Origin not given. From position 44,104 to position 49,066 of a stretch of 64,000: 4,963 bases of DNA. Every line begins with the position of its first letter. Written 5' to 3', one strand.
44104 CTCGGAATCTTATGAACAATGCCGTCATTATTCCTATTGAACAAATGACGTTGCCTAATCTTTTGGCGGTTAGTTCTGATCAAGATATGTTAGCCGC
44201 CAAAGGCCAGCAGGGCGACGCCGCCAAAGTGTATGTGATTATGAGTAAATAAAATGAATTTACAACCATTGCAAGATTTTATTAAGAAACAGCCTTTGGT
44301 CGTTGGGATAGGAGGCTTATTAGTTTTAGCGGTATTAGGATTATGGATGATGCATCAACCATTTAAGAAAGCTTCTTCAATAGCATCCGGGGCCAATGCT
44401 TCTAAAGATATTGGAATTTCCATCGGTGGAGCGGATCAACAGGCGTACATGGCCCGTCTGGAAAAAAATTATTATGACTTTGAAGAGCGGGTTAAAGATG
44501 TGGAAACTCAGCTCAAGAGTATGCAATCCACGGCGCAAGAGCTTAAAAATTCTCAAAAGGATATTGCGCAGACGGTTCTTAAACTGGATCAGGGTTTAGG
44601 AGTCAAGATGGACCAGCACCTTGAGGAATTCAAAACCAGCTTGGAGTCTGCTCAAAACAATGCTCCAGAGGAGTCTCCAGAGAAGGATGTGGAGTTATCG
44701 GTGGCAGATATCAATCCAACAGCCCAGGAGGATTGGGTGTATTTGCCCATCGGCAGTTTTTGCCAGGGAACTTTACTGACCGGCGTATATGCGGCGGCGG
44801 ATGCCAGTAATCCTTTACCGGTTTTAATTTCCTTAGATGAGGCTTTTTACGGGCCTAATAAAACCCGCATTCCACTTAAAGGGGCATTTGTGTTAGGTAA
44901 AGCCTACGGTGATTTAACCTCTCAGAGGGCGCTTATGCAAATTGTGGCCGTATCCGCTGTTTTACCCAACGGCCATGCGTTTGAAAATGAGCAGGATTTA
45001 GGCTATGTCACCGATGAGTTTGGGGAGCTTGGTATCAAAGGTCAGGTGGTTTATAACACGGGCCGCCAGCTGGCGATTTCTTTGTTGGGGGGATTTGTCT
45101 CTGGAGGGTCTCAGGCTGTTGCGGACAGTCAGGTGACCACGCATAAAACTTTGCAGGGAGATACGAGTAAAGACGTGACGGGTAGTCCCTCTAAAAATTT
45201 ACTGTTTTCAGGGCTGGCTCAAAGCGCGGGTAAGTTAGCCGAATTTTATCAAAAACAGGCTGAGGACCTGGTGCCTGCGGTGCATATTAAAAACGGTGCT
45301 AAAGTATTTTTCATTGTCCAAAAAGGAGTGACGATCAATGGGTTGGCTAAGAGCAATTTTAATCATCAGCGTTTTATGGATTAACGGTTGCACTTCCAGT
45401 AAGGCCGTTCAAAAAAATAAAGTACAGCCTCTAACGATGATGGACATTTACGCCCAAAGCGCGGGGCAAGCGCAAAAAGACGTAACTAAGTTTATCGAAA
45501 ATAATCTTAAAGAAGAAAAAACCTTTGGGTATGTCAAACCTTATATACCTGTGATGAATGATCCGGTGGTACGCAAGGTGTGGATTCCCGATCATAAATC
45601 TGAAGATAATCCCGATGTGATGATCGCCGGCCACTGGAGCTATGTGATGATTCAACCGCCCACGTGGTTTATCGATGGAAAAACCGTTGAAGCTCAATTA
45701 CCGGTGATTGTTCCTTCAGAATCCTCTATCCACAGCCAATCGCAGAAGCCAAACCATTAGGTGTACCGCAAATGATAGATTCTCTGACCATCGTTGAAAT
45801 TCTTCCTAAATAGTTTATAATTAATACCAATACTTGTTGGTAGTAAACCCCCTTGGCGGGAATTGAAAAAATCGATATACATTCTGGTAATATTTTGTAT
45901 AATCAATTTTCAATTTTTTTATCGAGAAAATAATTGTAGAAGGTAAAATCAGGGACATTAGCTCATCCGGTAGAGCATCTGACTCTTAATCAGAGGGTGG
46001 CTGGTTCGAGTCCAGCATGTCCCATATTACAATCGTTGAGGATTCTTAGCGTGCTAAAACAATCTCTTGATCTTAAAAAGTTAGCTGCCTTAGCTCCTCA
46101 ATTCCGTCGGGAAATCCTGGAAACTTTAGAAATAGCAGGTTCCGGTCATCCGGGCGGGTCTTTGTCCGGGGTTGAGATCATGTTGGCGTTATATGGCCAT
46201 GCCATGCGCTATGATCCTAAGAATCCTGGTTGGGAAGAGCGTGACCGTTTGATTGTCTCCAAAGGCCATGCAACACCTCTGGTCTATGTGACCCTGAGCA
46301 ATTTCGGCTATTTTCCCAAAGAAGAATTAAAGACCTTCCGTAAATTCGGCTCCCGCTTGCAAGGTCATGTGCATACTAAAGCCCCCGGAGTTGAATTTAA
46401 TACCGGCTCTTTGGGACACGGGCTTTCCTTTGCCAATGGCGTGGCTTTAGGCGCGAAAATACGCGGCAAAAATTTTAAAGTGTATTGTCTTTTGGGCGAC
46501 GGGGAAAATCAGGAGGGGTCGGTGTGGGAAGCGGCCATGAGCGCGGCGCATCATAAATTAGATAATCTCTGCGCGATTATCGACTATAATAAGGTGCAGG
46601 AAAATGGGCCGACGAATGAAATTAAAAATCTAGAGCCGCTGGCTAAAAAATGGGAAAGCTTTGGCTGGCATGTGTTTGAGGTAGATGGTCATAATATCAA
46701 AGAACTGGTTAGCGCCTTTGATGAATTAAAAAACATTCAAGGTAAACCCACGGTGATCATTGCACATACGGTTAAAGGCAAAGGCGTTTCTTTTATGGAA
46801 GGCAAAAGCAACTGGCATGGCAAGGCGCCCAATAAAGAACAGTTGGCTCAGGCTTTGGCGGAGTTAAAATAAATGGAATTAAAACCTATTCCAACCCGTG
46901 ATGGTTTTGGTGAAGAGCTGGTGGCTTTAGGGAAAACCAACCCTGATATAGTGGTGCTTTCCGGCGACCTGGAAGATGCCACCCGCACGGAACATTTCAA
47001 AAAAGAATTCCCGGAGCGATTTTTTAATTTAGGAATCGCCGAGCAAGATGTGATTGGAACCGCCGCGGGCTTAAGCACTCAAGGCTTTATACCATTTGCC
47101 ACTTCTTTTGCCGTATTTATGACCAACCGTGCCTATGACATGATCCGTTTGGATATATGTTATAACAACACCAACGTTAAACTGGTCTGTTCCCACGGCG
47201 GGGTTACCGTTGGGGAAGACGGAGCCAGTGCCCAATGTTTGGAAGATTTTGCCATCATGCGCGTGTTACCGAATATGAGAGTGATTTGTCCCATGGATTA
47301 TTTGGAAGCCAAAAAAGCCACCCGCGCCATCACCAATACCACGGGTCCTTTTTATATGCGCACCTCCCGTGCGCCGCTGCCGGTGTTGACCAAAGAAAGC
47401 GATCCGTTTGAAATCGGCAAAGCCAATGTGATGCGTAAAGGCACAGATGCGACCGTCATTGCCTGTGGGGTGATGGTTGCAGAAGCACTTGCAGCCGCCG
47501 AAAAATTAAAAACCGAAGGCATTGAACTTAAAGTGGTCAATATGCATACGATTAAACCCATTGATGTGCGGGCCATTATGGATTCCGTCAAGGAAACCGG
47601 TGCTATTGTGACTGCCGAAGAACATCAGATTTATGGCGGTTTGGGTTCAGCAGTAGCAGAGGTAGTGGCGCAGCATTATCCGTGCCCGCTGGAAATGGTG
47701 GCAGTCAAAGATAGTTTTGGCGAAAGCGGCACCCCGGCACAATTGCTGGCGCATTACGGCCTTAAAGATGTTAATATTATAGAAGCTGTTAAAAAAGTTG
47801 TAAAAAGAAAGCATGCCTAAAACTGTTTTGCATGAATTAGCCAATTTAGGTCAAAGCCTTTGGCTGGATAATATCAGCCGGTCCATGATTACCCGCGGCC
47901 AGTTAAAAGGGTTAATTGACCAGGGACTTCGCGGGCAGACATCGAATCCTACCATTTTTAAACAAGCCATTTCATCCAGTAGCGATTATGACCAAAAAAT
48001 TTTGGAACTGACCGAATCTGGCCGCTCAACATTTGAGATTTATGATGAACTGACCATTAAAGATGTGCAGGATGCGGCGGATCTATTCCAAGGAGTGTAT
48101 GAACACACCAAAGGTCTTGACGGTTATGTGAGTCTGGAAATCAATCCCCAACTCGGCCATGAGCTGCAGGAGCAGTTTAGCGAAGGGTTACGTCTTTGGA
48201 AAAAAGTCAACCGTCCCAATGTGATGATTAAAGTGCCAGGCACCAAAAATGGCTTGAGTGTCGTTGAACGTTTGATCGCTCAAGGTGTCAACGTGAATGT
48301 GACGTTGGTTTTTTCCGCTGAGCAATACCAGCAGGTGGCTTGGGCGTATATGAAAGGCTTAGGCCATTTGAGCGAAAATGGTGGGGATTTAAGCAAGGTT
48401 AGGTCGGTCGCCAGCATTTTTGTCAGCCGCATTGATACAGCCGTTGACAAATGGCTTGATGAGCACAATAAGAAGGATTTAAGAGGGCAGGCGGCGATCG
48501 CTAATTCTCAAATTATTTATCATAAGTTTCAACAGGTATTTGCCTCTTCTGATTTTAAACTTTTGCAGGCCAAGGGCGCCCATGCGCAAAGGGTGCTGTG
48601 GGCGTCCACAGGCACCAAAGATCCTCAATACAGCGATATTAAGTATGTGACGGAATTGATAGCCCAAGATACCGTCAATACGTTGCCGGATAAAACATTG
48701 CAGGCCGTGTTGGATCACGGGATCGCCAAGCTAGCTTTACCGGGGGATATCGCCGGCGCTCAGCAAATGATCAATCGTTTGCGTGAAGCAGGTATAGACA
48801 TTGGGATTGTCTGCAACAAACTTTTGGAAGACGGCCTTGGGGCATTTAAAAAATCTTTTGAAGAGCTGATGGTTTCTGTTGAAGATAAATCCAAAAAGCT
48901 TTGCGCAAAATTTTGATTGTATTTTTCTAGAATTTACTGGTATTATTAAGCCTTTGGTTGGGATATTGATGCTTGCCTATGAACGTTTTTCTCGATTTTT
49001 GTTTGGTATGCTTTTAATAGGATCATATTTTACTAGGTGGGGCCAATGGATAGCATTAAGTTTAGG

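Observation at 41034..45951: Compact F-type-like type IV secretion envelope module (pilin-TraL-TraE-TraK-TraB-TraV) with no ATPases, inside a housekeeping region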

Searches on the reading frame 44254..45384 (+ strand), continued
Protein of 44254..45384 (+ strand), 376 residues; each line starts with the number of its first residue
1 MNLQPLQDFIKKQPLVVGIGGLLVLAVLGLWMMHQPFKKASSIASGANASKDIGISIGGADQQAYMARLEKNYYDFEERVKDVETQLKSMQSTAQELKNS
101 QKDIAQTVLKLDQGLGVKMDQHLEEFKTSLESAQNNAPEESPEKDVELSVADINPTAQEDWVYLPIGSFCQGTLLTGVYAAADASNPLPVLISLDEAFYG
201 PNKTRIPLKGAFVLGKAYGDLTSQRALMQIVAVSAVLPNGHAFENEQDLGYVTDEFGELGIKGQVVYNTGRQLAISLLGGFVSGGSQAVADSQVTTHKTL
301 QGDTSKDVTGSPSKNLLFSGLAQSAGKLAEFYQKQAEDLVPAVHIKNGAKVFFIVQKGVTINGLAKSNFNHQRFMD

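Call 34: find_encoding_contigs(protein=P0004, flank=10000, max_places=3)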
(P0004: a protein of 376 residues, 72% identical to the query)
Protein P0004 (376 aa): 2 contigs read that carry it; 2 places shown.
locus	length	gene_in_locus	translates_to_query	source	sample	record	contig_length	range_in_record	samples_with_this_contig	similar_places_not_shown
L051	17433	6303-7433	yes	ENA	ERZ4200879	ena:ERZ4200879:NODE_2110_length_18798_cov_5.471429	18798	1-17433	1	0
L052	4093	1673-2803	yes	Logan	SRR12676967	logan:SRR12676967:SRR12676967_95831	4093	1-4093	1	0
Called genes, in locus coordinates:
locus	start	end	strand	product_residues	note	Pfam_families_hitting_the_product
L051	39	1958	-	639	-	PF13414:TPR_11 (faint), PF13424:TPR_12 (faint), PF13431:TPR_17 (faint), PF13432:TPR_16 (faint), PF14559:TPR_19 (faint), PF23914:TPR_CcmH_CycH (faint), PF25062:ARM_TT21_N (weak), PF00515:TPR_1 (weak), +4 more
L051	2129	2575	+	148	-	PF07963:N_methyl (weak)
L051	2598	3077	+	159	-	-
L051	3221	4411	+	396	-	-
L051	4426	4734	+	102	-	-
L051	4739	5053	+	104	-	PF07178:TraL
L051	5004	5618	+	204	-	PF05309:TraE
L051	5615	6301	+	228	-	-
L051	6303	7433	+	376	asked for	PF03743:TrbI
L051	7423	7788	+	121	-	-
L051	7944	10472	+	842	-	PF11130:TraC_F_IV, PF12846:AAA_10 (faint), PF19044:P-loop_TraG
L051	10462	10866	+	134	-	-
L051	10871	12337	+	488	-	PF00263:Secretin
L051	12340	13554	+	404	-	-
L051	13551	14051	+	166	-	-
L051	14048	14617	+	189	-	-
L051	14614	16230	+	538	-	PF05157:MshEN (weak), PF00437:T2SSE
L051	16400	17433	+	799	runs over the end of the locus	?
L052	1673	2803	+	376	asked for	PF03743:TrbI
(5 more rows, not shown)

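Call 59: search_protein_families(library=pfam, proteins=[L001:3700-4464:+, L001:4461-6725:+, L001:14109-14561:+, L001:16002-17180:+, L051:10462-10866:+, L051:12340-13554:+, L051:13551-14051:+, L051:14048-14617:+, L051:2129-2575:+, L051:2598-3077:+], max_evalue=0.01)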
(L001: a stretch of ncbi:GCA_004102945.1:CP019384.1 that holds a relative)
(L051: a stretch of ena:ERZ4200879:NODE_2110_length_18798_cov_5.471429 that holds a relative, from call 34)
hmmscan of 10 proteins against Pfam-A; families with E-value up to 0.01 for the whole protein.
L001:3700-4464:+ (254 aa): 1 family
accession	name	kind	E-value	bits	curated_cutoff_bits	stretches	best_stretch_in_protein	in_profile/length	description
PF13814.12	Replic_Relax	-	4e-05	24.2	25.3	1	68-176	56-173/191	Replication-relaxation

L001:4461-6725:+ (754 aa): 4 families
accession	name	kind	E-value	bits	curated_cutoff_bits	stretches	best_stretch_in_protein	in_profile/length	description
PF12696.13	TraG-D_C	-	4.1e-11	43.3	22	1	587-671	3-89/126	TraM recognition site of TraD and TraG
PF10412.15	TrwB_AAD_bind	-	1.3e-07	31.4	20.5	1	549-665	209-327/387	Type IV secretion-system coupling protein DNA-binding domain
PF02534.20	T4SS-DNA_transf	-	7.1e-07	28.9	20.1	1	568-681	286-403/468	Type IV secretory system Conjugative DNA transfer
PF01935.23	DUF87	-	2.4e-05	25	23.2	1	353-450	9-101/220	Helicase HerA, central domain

L001:14109-14561:+ (150 aa): 0 families

L001:16002-17180:+ (392 aa): 0 families

L051:10462-10866:+ (134 aa): 0 families

L051:12340-13554:+ (404 aa): 0 families

L051:13551-14051:+ (166 aa): 0 families

L051:14048-14617:+ (189 aa): 1 family
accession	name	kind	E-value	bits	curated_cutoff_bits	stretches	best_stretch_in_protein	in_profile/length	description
PF16537.11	T2SSB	-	0.0077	16.3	28.4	0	145-180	19-53/60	Type II secretion system protein B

L051:2129-2575:+ (148 aa): 2 families
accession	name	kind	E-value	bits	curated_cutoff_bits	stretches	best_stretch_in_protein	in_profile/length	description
PF07963.17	N_methyl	-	3.1e-07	30.1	21.2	1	8-30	5-27/27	Prokaryotic N-terminal methylation motif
PF00114.24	Pilin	-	3.4e-05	25.2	22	1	39-139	2-94/108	Pilin (bacterial filament)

L051:2598-3077:+ (159 aa): 1 family
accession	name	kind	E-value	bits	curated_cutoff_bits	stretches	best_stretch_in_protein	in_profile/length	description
PF07963.17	N_methyl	-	0.00015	21.7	21.2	1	9-30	6-27/27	Prokaryotic N-terminal methylation motif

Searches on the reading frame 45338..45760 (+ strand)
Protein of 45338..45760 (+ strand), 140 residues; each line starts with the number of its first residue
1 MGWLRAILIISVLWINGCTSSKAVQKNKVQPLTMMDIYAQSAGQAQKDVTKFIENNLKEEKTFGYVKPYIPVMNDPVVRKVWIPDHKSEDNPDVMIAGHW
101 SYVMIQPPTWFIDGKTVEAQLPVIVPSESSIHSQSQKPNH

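Call 4: search_protein_families(library=pfam, proteins=[window:45338-45760:+], max_evalue=1)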
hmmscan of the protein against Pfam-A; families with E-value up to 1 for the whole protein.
window:45338-45760:+ (140 aa): 2 families
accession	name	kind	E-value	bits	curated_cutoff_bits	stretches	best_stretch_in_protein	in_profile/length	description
PF09676.15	TraV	-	0.015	16.8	21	1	39-110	58-128/128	Type IV conjugative transfer system lipoprotein (TraV)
PF10915.13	DUF2709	-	0.018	14.8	23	1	23-67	176-220/237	Protein of unknown function (DUF2709)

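Call 5: search_protein_families(library=ncbifam, proteins=[window:45338-45760:+], max_evalue=1)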
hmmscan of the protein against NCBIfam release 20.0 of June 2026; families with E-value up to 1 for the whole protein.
window:45338-45760:+ (140 aa): 2 families
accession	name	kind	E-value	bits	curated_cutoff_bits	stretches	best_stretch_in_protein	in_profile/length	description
NF040519.1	Sbal_3080_fam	subfamily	0.054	13.9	80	1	8-60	2-54/136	Sbal_3080 family lipoprotein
TIGR03751.1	conj_TIGR03751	hypoth_equivalog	0.1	13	77.7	1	10-50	3-42/124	TIGR03751 family conjugal transfer lipoprotein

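Call 45: search_solved_structures(query=A3, max_evalue=1, show_alignments=1)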
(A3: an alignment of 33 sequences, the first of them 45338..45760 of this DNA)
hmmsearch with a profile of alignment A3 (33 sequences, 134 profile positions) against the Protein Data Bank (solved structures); distinct sequences matched with E-value up to 1: 0.

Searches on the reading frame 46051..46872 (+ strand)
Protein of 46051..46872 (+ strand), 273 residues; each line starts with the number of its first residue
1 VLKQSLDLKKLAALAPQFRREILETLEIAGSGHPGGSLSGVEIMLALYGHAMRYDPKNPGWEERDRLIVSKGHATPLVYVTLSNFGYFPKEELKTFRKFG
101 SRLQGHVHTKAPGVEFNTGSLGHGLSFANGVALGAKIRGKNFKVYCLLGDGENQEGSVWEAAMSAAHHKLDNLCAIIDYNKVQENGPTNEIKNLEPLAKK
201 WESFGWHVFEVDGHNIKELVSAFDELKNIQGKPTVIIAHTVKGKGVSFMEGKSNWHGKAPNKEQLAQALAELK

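Call 51: search_protein_families(library=pfam, proteins=[window:46051-46872:+], max_evalue=0.001)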
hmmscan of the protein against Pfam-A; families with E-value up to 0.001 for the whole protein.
window:46051-46872:+ (273 aa): 5 families
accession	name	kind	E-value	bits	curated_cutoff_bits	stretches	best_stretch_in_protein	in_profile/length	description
PF00456.26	Transketolase_N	-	1.9e-51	175.5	22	1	22-268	13-271/334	Transketolase, thiamine diphosphate binding domain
PF13292.11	DXP_synthase_N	-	3.4e-14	53.2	21.2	1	5-181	12-172/274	1-deoxy-D-xylulose-5-phosphate synthase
PF00676.26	E1_dh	-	5.3e-08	32.6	22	1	99-224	81-205/300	Dehydrogenase E1 component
PF09364.15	XFP_N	-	1.6e-05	24.4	23.7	1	99-224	120-245/364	XFP N-terminal domain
PF02775.26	TPP_enzyme_C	-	8.4e-05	22.8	21.9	0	117-236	26-149/151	Thiamine pyrophosphate enzyme, C-terminal TPP binding domain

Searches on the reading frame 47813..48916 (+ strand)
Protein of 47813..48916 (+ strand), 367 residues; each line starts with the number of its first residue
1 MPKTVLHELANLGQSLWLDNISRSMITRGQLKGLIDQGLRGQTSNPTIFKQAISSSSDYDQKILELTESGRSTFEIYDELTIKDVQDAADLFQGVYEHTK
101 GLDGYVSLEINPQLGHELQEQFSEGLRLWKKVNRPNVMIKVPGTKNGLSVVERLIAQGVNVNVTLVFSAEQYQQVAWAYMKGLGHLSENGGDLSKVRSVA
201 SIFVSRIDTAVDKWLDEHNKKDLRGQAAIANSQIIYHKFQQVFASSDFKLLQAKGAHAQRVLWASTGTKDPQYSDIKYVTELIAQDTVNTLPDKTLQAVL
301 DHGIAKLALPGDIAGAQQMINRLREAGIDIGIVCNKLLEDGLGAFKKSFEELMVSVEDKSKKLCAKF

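Call 51: search_protein_families(library=pfam, proteins=[window:47813-48916:+], max_evalue=0.001)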
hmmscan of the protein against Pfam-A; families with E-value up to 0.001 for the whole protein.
window:47813-48916:+ (367 aa): 1 family
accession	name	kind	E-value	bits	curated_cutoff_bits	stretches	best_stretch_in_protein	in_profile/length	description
PF00923.25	TAL_FSA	-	4.3e-77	259.7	27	1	16-353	1-282/285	Transaldolase/Fructose-6-phosphate aldolase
